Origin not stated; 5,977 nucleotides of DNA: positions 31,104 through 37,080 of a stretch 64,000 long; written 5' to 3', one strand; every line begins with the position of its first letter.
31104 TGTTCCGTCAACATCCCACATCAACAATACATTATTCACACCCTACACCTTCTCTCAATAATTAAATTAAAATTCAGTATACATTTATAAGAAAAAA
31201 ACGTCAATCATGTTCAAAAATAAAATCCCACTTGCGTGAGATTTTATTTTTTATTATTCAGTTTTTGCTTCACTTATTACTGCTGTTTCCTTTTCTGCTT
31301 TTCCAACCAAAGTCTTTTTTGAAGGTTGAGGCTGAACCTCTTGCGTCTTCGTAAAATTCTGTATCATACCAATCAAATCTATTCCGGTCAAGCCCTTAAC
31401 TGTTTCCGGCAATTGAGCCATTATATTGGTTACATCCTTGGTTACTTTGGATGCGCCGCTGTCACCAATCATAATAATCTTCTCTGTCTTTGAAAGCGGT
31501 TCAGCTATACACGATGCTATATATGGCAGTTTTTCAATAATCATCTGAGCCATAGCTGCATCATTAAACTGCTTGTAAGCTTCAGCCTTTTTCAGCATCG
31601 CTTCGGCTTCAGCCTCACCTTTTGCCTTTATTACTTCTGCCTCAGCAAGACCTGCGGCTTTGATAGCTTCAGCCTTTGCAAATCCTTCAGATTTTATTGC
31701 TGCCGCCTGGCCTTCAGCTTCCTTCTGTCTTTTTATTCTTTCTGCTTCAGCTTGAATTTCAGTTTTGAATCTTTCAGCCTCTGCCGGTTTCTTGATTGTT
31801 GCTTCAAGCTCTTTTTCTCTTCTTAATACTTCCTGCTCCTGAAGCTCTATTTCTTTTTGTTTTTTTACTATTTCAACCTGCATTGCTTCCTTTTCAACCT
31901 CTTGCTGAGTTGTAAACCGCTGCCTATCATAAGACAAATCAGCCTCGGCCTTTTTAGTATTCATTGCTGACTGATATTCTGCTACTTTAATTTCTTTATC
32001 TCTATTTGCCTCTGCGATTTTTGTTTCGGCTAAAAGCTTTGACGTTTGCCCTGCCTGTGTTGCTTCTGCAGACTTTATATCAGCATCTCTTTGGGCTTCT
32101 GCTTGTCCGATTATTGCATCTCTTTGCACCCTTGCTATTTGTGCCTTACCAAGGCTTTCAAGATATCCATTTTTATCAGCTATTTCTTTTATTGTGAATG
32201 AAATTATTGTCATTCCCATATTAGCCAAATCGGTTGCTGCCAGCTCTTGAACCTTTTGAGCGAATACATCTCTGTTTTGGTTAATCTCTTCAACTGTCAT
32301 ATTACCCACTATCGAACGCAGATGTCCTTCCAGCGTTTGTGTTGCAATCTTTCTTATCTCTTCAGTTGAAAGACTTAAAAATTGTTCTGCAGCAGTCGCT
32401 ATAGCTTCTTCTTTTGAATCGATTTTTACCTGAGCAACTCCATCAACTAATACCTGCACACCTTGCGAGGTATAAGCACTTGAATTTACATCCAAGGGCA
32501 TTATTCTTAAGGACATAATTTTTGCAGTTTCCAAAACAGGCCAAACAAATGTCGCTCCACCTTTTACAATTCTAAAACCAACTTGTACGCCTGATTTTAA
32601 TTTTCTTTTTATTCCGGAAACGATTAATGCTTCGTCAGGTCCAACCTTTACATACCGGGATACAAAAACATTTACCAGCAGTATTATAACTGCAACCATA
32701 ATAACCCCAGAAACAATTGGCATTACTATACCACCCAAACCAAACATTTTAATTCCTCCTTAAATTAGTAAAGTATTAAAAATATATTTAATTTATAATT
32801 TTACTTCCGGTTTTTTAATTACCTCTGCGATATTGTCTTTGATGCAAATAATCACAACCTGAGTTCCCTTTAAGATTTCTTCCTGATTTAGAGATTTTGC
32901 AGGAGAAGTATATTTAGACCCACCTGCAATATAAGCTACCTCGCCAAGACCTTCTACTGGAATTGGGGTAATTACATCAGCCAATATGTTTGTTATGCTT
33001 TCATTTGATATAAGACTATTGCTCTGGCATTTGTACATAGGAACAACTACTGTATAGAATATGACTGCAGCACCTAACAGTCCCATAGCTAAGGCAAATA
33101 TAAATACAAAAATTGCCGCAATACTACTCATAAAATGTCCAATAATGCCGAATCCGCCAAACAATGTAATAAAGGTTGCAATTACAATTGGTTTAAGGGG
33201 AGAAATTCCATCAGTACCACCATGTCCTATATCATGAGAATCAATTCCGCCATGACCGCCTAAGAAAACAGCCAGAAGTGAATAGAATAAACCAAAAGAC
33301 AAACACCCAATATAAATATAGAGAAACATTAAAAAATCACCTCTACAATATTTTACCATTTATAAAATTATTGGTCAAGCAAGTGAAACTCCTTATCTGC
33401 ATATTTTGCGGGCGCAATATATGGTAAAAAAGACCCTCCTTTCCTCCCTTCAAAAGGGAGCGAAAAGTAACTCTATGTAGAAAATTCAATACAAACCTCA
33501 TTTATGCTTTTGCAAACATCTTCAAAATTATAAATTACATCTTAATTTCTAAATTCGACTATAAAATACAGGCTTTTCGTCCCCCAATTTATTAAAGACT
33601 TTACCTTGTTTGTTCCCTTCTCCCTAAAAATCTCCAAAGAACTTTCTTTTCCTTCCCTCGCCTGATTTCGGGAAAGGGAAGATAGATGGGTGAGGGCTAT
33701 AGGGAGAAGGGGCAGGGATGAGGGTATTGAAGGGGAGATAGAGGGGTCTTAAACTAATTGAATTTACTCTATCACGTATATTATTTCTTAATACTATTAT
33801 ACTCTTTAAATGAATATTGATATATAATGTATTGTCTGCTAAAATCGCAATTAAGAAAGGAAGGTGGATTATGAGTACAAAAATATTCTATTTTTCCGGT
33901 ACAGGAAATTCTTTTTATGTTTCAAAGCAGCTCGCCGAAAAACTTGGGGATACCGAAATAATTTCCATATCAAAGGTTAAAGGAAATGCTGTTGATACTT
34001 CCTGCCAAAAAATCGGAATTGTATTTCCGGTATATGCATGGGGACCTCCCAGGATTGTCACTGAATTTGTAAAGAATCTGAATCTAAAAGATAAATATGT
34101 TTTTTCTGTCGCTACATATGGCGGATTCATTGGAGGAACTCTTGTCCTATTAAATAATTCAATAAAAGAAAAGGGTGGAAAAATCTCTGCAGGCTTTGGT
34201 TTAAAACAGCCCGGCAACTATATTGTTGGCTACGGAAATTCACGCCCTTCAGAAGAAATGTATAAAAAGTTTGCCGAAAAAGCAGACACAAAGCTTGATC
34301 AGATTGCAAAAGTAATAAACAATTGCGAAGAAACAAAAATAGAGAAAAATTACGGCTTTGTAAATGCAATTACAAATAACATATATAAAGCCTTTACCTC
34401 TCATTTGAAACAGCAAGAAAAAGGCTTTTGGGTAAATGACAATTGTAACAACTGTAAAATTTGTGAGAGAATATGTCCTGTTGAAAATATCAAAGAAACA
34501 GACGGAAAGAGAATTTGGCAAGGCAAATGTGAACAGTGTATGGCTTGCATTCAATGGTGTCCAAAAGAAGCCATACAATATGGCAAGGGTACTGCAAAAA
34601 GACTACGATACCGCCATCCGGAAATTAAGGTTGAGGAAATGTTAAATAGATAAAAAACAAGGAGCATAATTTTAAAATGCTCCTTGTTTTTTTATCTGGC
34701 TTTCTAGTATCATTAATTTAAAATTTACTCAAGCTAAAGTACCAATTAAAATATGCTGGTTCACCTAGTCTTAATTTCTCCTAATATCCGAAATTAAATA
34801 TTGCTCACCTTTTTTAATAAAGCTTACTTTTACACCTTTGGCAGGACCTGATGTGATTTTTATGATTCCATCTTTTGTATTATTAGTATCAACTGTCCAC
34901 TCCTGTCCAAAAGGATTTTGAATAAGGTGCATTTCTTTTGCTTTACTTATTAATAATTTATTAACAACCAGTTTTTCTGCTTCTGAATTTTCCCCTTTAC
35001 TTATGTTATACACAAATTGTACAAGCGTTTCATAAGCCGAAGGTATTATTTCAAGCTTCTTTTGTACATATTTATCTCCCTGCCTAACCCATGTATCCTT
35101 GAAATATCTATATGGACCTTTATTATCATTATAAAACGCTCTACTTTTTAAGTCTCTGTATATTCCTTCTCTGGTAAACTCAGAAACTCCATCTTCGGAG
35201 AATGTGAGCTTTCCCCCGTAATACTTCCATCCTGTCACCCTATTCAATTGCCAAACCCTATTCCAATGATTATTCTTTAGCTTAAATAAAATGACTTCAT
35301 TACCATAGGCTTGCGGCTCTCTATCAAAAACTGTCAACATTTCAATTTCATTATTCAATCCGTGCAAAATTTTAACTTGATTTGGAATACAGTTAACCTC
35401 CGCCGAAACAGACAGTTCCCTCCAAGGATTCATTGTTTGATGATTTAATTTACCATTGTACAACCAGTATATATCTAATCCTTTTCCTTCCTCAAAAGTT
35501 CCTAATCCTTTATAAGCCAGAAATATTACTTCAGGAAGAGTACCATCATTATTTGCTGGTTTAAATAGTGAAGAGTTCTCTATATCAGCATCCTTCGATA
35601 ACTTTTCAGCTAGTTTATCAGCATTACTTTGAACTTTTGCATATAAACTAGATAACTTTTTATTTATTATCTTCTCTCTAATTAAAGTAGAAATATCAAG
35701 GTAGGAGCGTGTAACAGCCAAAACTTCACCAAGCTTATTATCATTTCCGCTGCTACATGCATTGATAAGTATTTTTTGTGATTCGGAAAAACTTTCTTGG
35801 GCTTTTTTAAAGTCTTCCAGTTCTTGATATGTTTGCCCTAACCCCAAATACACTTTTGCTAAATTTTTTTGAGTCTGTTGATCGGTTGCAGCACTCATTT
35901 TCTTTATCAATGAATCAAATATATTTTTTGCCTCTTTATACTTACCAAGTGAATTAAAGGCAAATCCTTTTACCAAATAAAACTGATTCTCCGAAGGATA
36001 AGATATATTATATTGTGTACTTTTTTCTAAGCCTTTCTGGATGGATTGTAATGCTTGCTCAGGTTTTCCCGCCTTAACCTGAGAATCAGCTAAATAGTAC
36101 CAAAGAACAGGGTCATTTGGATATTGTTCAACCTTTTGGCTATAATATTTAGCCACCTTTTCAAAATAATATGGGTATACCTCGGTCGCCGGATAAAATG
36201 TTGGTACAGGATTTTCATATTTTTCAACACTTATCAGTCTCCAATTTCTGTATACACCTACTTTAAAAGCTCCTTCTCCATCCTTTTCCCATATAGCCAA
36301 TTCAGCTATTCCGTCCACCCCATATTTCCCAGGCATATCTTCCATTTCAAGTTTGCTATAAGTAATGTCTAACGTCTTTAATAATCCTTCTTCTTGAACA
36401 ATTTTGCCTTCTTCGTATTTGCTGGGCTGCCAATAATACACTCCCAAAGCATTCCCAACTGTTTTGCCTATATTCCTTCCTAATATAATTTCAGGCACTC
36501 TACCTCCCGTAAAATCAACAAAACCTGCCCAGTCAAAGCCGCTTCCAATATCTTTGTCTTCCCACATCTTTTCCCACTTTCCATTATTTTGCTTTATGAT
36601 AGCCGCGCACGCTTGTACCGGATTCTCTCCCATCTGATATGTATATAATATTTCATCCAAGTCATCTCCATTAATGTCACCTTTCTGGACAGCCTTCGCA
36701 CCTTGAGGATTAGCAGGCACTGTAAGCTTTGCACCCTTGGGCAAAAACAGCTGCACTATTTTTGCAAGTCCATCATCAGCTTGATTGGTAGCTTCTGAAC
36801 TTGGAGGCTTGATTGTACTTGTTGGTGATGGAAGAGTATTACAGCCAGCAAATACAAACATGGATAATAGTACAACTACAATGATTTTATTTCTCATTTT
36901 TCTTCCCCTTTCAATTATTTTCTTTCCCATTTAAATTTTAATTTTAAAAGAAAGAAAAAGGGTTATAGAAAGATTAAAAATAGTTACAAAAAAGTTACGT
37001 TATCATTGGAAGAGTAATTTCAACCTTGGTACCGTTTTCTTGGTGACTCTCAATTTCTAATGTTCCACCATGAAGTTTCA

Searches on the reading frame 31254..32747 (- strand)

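Call 7: search_protein_families(library=pfam, proteins=[window:31254-32747:-], max_evalue=0.0001)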
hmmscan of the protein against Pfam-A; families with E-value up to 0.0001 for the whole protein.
window:31254-32747:- (497 aa): 2 families
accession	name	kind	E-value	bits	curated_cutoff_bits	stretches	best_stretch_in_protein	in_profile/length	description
PF01145.31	Band_7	-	1.8e-28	100.2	23.6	1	34-219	2-175/176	SPFH domain / Band 7 family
PF15975.10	Flot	-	8.1e-07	29.6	27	1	357-434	2-81/124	Flotillin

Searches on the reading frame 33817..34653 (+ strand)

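Call 7: search_protein_families(library=pfam, proteins=[window:33817-34653:+], max_evalue=0.0001)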
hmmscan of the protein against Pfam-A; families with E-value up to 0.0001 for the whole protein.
window:33817-34653:+ (278 aa): 8 families
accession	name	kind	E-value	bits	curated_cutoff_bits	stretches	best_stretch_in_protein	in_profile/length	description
PF12724.12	Flavodoxin_5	-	2.2e-07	31.7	27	1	23-98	2-81/145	Flavodoxin domain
PF14697.11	Fer4_21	-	3.2e-07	30.8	35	0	202-225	33-57/59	4Fe-4S dicluster domain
PF00037.32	Fer4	-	3.3e-07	30.3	21.1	0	205-225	3-23/24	4Fe-4S binding domain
PF13187.11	Fer4_9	-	5.5e-07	29.9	27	1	209-253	1-52/52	4Fe-4S dicluster domain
PF13484.11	Fer4_16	-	1.8e-06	29.1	30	0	237-258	1-24/66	4Fe-4S double cluster binding domain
PF13237.11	Fer4_10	-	7.1e-06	26.3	25.5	1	208-249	7-53/53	4Fe-4S dicluster domain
PF12837.12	Fer4_6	-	4.3e-05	23.7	25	0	205-223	4-22/24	4Fe-4S binding domain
PF12838.12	Fer4_7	-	6.5e-05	23.7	27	0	209-252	1-52/52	4Fe-4S dicluster domain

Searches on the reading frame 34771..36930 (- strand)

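Call 7: search_protein_families(library=pfam, proteins=[window:34771-36930:-], max_evalue=0.0001)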
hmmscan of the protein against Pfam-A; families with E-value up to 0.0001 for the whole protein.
window:34771-36930:- (719 aa): 7 families
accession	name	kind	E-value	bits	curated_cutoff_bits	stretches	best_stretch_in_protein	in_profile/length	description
PF00515.34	TPR_1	-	3.1e-10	39.9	27.8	0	358-386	1-29/34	Tetratricopeptide repeat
PF07719.23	TPR_2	-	1.4e-08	34.6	27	0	358-387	1-30/34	Tetratricopeptide repeat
PF13181.12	TPR_8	-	3e-07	30.5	25.7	0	358-386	1-29/34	Tetratricopeptide repeat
PF14559.12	TPR_19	-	6.2e-07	30.1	25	0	260-303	11-54/68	Tetratricopeptide repeat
PF13424.12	TPR_12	-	5.5e-06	26.9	30.1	0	322-387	10-74/77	Tetratricopeptide repeat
PF13431.12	TPR_17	-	6.9e-06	26.4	24.4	0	267-295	6-34/34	Tetratricopeptide repeat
PF13428.12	TPR_14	-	7.9e-05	23.4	23.5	0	256-282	17-43/44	Tetratricopeptide repeat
